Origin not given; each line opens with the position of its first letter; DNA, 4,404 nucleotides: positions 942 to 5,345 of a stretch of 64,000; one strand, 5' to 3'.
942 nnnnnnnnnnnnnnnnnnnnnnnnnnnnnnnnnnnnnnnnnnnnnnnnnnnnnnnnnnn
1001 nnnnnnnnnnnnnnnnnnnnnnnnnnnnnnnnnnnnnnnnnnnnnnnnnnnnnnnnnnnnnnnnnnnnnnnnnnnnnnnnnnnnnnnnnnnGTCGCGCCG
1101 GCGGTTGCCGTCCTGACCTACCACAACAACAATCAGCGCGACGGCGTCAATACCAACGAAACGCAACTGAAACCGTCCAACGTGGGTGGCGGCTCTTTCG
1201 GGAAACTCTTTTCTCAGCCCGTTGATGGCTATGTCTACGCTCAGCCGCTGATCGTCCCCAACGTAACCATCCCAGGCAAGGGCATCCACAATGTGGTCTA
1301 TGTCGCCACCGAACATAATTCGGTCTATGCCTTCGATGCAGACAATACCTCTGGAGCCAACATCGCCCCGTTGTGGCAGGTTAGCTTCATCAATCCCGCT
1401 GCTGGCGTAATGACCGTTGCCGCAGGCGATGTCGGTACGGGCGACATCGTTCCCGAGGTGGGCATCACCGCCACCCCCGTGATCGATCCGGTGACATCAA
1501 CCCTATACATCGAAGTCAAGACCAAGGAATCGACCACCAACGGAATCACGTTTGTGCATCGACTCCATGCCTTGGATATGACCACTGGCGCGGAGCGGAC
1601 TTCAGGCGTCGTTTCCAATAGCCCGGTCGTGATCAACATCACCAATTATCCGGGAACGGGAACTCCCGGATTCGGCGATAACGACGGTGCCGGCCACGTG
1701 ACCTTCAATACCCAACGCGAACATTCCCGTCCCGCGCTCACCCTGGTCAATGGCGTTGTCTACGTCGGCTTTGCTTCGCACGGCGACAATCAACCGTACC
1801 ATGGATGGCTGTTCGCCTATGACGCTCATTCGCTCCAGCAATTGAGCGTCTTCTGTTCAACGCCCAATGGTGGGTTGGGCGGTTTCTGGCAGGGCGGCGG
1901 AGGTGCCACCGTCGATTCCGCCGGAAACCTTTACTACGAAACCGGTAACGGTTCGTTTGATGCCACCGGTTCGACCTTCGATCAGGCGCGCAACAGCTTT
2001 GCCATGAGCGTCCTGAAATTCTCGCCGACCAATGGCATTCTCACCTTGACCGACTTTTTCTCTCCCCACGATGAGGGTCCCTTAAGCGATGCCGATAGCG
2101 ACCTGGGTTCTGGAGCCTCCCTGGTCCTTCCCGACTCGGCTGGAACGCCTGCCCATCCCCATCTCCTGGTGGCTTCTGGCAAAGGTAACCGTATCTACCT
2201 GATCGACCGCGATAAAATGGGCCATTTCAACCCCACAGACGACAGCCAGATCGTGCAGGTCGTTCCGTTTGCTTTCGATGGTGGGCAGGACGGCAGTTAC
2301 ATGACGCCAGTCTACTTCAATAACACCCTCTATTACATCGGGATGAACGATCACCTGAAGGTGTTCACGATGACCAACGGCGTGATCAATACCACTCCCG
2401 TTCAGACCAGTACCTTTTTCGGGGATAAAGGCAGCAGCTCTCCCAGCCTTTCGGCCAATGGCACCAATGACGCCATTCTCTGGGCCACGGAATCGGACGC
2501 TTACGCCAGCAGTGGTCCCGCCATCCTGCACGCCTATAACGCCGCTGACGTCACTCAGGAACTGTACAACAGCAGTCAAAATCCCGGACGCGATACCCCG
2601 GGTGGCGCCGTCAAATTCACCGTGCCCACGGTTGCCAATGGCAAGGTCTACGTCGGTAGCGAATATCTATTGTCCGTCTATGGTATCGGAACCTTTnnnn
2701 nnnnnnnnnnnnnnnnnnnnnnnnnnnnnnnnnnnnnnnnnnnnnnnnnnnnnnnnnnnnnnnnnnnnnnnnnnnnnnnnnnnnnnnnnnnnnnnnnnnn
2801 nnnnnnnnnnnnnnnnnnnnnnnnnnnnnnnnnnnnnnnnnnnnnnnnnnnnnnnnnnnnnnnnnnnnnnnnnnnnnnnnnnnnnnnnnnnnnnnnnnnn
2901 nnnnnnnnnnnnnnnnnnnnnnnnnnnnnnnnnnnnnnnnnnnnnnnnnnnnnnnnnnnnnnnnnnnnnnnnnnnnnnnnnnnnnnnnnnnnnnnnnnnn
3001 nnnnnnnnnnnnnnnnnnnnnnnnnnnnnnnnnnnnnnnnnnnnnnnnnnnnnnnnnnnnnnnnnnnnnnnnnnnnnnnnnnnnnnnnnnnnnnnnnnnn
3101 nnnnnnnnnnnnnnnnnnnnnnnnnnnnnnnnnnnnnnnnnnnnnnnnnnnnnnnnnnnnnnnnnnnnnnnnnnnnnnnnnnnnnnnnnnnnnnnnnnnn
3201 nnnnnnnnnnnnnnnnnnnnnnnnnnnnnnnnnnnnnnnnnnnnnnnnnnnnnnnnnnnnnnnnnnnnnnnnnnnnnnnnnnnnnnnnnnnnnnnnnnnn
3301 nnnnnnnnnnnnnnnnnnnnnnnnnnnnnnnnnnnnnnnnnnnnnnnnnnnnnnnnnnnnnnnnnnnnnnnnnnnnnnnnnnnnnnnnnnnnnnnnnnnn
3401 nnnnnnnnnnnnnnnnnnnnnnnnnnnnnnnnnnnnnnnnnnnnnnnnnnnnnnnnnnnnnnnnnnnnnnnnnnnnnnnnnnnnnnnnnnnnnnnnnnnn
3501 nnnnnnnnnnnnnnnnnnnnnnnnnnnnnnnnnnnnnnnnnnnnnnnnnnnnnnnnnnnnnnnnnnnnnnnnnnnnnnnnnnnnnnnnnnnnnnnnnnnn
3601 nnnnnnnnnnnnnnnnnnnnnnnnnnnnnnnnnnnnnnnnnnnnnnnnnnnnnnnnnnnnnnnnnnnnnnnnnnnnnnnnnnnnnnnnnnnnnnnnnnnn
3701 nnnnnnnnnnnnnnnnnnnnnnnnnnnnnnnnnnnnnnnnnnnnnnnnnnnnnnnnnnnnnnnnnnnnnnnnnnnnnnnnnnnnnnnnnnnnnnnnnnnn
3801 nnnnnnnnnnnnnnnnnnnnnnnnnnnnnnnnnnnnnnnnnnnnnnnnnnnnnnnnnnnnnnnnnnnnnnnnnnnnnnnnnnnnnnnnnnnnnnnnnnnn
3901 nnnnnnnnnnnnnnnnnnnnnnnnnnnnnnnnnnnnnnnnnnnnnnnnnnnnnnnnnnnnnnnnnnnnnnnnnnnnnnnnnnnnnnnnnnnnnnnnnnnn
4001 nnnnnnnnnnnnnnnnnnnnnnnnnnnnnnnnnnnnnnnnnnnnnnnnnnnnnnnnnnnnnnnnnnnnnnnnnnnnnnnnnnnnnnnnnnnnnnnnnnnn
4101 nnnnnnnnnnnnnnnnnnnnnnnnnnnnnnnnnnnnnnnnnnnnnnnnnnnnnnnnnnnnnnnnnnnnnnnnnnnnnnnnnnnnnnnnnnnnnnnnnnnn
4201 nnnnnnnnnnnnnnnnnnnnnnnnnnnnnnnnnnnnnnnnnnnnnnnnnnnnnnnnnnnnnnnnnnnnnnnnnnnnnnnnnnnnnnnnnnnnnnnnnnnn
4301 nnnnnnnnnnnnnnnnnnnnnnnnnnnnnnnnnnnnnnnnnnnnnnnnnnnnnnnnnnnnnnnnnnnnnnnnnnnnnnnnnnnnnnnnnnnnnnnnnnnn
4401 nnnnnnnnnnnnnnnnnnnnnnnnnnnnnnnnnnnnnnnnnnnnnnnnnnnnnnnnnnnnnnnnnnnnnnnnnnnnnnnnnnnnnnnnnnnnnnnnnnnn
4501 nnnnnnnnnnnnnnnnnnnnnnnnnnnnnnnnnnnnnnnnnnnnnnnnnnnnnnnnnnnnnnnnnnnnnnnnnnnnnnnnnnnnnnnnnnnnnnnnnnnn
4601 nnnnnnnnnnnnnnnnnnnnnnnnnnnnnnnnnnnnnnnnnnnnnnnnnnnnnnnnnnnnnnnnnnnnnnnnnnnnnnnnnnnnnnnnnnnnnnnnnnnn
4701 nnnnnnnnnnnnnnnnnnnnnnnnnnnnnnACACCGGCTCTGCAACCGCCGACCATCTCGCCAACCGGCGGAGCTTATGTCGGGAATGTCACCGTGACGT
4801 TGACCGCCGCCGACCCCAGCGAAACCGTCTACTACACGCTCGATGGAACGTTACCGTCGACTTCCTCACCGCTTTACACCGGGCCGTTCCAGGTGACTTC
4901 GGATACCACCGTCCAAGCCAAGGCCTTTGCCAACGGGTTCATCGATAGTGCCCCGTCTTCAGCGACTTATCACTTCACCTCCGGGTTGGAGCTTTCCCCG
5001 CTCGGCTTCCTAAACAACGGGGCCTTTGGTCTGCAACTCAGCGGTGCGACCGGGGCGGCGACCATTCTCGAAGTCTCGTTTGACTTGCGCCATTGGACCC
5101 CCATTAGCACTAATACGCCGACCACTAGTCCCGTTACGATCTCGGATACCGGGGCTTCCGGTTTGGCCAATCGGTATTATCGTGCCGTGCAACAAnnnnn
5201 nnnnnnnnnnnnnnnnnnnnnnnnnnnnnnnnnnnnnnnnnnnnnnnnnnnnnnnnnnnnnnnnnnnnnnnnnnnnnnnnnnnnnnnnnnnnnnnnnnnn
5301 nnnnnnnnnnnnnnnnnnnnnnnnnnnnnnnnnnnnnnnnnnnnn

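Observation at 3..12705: Operon of paralogous mega-proteins fusing carbohydrate-binding modules, a PQQ-like beta-propeller and a dihaem cytochrome c domain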

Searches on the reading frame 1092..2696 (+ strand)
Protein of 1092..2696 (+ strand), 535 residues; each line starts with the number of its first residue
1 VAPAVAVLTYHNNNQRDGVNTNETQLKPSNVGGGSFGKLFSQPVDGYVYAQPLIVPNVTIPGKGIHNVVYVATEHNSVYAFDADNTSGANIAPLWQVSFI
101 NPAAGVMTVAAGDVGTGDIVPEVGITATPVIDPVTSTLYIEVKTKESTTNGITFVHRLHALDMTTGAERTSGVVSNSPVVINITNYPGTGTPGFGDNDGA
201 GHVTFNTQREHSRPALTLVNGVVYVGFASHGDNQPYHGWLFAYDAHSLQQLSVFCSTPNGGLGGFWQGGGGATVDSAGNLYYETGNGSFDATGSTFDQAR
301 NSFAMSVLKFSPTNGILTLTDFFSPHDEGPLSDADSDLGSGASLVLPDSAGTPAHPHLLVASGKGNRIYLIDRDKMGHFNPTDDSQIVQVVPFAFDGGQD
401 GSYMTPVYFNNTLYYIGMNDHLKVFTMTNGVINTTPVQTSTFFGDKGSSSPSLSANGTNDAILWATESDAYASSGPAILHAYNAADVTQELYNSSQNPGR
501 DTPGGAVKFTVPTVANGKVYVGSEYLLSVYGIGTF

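Call 9: search_protein_families(library=pfam, proteins=[window:1092-2696:+], max_evalue=10)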
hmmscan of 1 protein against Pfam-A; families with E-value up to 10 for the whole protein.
seq(535 aa): 0 families

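Call 10: search_solved_structures(query=window:1092-2696:+, max_evalue=10, show_alignments=2)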
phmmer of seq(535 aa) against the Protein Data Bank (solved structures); distinct sequences matched with E-value up to 10: 1.
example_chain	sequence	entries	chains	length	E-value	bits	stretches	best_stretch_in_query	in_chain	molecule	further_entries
4emy_A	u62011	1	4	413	1.9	10.2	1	174-237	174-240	Aminotransferase class I and II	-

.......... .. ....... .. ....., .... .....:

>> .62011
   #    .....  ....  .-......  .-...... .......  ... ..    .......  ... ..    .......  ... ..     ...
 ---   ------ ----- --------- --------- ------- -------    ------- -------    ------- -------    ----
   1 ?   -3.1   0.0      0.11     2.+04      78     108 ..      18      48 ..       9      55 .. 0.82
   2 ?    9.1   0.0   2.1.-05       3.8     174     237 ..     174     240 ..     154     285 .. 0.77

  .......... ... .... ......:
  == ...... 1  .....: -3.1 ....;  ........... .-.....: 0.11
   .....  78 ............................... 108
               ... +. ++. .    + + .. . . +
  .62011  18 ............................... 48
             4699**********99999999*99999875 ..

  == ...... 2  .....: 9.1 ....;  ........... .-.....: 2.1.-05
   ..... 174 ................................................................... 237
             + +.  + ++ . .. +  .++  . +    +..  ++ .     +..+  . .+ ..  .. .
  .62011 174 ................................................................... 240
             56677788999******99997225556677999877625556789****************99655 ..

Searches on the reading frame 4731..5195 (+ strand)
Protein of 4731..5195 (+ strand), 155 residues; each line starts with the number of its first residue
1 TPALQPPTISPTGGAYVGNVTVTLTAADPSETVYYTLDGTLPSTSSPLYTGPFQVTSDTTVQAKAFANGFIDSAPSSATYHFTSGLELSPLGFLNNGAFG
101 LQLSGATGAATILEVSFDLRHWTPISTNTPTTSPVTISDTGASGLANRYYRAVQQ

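Call 56: search_protein_families(library=pfam, proteins=[window:4731-5195:+], max_evalue=1)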
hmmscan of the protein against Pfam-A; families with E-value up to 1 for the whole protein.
window:4731-5195:+ (155 aa): 2 families
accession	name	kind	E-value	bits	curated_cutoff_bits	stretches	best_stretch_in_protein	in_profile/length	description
PF13290.12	CHB_HEX_C_1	-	2.5e-19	69.4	22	1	11-76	1-66/67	Chitobiase/beta-hexosaminidase C-terminal domain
PF13287.12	Fn3_assoc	-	1.2e-15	57.8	23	1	22-80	1-59/59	Fn3 associated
